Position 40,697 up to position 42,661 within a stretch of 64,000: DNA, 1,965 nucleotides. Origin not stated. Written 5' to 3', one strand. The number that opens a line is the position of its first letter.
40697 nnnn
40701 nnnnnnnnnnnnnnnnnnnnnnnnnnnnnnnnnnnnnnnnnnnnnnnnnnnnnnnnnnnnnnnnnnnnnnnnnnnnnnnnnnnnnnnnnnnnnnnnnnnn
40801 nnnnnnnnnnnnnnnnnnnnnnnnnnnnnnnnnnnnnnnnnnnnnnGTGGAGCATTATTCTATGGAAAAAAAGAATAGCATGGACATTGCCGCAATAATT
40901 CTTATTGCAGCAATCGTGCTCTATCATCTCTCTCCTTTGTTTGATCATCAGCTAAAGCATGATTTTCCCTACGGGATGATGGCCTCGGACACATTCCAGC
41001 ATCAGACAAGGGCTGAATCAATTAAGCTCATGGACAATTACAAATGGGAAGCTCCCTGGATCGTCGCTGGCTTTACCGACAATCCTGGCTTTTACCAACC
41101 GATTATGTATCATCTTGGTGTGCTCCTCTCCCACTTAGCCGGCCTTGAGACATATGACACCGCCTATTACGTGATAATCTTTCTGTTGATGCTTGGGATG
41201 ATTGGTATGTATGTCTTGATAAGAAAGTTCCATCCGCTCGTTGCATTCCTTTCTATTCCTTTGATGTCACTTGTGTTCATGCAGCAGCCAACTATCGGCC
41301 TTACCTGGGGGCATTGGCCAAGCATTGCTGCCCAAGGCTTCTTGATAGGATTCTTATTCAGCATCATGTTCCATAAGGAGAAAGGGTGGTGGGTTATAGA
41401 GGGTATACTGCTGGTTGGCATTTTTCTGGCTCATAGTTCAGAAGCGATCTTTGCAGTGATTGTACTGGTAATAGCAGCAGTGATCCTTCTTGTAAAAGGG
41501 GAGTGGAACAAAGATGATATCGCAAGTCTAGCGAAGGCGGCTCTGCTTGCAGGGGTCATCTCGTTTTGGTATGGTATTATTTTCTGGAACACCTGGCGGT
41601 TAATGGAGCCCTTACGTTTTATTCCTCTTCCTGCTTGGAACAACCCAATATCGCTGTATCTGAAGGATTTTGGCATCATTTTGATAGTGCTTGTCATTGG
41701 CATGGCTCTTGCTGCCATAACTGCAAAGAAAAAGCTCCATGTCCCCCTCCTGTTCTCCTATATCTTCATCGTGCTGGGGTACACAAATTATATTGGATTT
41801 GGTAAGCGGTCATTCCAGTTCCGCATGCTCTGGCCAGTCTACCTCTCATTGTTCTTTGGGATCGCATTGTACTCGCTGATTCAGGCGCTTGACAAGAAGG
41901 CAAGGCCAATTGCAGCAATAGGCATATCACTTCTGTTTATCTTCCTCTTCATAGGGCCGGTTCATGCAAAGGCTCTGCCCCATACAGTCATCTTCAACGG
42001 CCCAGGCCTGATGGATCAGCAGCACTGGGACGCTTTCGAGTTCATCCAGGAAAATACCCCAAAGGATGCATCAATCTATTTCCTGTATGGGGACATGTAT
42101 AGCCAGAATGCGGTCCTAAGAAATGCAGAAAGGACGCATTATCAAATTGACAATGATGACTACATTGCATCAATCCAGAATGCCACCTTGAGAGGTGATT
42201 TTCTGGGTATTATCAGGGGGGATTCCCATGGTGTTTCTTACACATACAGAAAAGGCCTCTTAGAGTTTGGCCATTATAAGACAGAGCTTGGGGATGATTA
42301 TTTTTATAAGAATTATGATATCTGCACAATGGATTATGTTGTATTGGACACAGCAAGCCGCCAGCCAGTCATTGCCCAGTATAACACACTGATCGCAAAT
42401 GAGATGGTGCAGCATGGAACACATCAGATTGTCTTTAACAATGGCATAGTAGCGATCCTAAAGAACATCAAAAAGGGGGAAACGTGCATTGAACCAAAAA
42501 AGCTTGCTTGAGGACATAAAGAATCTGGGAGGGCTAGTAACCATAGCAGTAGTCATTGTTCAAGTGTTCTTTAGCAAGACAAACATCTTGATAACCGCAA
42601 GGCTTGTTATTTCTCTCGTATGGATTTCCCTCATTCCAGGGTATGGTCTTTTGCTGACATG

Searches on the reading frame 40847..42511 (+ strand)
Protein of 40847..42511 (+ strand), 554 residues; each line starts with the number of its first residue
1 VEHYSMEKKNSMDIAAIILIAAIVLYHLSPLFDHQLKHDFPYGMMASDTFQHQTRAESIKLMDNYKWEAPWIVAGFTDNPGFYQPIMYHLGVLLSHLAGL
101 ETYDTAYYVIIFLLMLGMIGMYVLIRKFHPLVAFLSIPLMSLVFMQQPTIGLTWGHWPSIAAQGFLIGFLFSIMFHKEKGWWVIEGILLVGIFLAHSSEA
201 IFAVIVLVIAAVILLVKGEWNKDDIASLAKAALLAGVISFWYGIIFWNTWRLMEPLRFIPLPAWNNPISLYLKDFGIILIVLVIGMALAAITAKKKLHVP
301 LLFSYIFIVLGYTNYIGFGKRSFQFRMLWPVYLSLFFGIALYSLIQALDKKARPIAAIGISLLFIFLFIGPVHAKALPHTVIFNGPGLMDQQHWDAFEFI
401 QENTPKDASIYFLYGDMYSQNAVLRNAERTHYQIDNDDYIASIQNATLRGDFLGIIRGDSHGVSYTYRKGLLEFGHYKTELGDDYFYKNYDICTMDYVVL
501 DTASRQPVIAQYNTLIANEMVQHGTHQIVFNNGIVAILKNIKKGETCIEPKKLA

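Call 9: search_protein_families(library=pfam, proteins=[window:40847-42511:+], max_evalue=0.01)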
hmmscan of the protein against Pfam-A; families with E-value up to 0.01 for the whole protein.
window:40847-42511:+ (554 aa): 1 family
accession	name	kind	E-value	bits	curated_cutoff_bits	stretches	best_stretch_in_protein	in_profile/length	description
PF19510.5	DUF6044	-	0.00018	20.5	27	1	187-314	265-392/564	Protein of unknown function (DUF6044)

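Call 30: find_related_loci(query=A2, collection=genome_contigs, flank=10000)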
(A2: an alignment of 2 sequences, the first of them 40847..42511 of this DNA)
Query A2 (554 aa) in genome_contigs; peptide patterns used: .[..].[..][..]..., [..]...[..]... (x = any residue, [..] = any of these).
103 stretches matched a pattern; 31 encode a relative of the query (tblastn E <= 1e-3); 31 distinct loci.
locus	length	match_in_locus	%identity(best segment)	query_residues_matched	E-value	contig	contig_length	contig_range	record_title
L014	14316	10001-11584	41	28-551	2e-131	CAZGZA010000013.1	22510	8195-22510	MAG TPA_asm: uncultured Methanosarcinales archaeon isolate binchicken_co266_187 genome assembly, contig: NODE_3763_lengt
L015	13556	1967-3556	41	28-551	2e-131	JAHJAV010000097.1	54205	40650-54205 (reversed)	MAG: Nanoarchaeota archaeon isolate Modern_marine.mb.228 Modern_marine.mb.228_k141_1797639, whole genome shotgun sequenc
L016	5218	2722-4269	42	33-548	4e-129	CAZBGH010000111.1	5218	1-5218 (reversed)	MAG TPA_asm: uncultured Methanosarcinales archaeon isolate binchicken_co21_254 genome assembly, contig: NODE_20838_lengt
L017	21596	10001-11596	40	28-551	6e-128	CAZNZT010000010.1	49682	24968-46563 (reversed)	MAG TPA_asm: uncultured Methanosarcinales archaeon isolate binchicken_co256_988 genome assembly, contig: NODE_812_length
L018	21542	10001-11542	40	33-549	8e-128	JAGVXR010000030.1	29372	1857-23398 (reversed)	Candidatus Woesearchaeota archaeon isolate RIFCSPHIGHO2_01_FULL_38_11 rifcsphigho2_01_scaffold_2962, whole genome shotgu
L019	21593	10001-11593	39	31-553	2e-123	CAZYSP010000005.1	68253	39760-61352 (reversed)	MAG TPA_asm: uncultured Methanosarcinales archaeon isolate binchicken_co48_510 genome assembly, contig: NODE_462_length_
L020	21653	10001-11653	37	17-553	3e-123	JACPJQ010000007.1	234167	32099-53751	MAG: Candidatus Woesearchaeota archaeon isolate NC_groundwater_472_Ag_B-0.1um_38_40 S34_3B_scaffold_585965, whole genome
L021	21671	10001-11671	40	9-553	3e-123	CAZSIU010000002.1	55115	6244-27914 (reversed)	MAG TPA_asm: uncultured Methanosarcinales archaeon isolate SRP178908_co1_292 genome assembly, contig: NODE_282_length_55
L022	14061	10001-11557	39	31-553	1e-122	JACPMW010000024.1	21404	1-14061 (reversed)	MAG: Candidatus Woesearchaeota archaeon isolate NC_groundwater_559_Ag_S-0.1um_40_64 S35_SO-1_scaffold_14277, whole genom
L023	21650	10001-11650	39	8-549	4e-122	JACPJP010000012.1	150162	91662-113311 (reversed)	MAG: Candidatus Woesearchaeota archaeon isolate NC_groundwater_471_Ag_B-0.1um_36_15 S34_3B_scaffold_227451, whole genome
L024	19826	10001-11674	39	8-553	2e-121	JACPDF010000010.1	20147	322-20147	MAG: Candidatus Woesearchaeota archaeon isolate NC_groundwater_302_Ag_B-0.1um_38_13 S7_GD2017_3_B1_scaffold_1041, whole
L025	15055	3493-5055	40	31-553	3e-121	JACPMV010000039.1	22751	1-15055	MAG: Candidatus Woesearchaeota archaeon isolate NC_groundwater_558_Ag_S-0.1um_40_20 S35_SO-1_scaffold_285948, whole geno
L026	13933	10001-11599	39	17-551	7e-119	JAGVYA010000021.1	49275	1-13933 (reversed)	Candidatus Woesearchaeota archaeon isolate RIFCSPLOWO2_01_FULL_35_20 rifcsplowo2_01_scaffold_1589, whole genome shotgun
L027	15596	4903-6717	35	11-553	2e-118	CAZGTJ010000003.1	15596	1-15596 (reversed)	MAG TPA_asm: uncultured Methanosarcinales archaeon isolate binchicken_co125_225 genome assembly, contig: NODE_7646_lengt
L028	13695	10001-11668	39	9-553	7e-118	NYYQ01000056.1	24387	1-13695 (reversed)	MAG: Candidatus Woesearchaeota archaeon isolate ARS74 MHASMcontig_624717, whole genome shotgun sequence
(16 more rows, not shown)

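Call 36: search_protein_families(library=pfam, proteins=[L021:12019-14289:-, L021:14286-17069:-, L021:17066-17413:-, L021:17618-18571:-, L021:18594-20108:-, L021:20105-20725:-], max_evalue=0.01)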
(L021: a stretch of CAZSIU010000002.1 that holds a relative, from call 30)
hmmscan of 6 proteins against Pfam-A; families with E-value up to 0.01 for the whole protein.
L021:12019-14289:- (756 aa): 1 family
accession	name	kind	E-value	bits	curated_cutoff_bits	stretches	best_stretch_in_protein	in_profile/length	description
PF00801.26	PKD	-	4.5e-08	33.4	23.5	0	588-660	24-80/80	PKD domain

L021:14286-17069:- (927 aa): 5 families
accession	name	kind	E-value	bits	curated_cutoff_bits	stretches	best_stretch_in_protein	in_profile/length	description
PF13517.12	FG-GAP_3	-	1.2e-14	55.1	26.9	2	506-571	1-61/61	FG-GAP-like repeat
PF25292.1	Beta-prop_CGLA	-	2e-05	24.7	26.8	0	446-482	37-70/316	Lambda-carrageenase beta-propeller domain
PF23743.1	Beta-prop_BBS7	-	0.00026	20.8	27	0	446-578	177-294/299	BBS7 beta-propeller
PF16743.10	PliI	-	0.0017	18.5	27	0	550-574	56-80/123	Periplasmic lysozyme inhibitor of I-type lysozyme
PF23727.1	Beta-prop_FAM234A_B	-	0.0092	15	26.4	0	687-742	100-157/467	FAM234A/B beta-propeller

L021:17066-17413:- (115 aa): 0 families

L021:17618-18571:- (317 aa): 0 families

L021:18594-20108:- (504 aa): 0 families

L021:20105-20725:- (206 aa): 0 families

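Call 47: find_homologous_proteins(query=window:40847-42511:+, max_evalue=1e-20)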
Query window:40847-42511:+ (554 aa): 40 proteins with E <= 1e-20 among 8000 candidates.
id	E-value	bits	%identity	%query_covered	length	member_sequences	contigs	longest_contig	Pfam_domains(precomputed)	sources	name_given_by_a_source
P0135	0.0e+0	1243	100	99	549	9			-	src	-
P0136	1.6e-133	464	42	97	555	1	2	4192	-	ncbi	-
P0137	1.9e-132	461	42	99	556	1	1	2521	-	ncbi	-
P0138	2.1e-129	451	41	98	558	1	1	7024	-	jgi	-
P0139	6.6e-129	449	42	94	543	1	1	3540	-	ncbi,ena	ncbi:MAG: hypothetical protein AABX74_05780 [Nanoarchaeota archaeon]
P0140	1.1e-128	448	42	93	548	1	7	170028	PF20176.4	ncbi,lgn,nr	ncbi:hypothetical protein HYV81_03415 [Candidatus Woesearchaeota archaeon]|nr:hypothetical protein [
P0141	7.0e-128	446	39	98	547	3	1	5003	-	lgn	-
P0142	1.1e-127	445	41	95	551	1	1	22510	-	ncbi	-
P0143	4.7e-125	436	40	95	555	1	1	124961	-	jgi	jgi:hypothetical protein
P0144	4.9e-125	436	41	94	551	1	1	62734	-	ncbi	-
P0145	5.7e-124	433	41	94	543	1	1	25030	-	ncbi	-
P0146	2.0e-123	431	41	94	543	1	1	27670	-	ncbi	-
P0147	2.7e-123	430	41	96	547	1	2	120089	-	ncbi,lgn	-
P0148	1.4e-122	428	40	94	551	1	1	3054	-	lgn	-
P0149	2.9e-122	427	41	94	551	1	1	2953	-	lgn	-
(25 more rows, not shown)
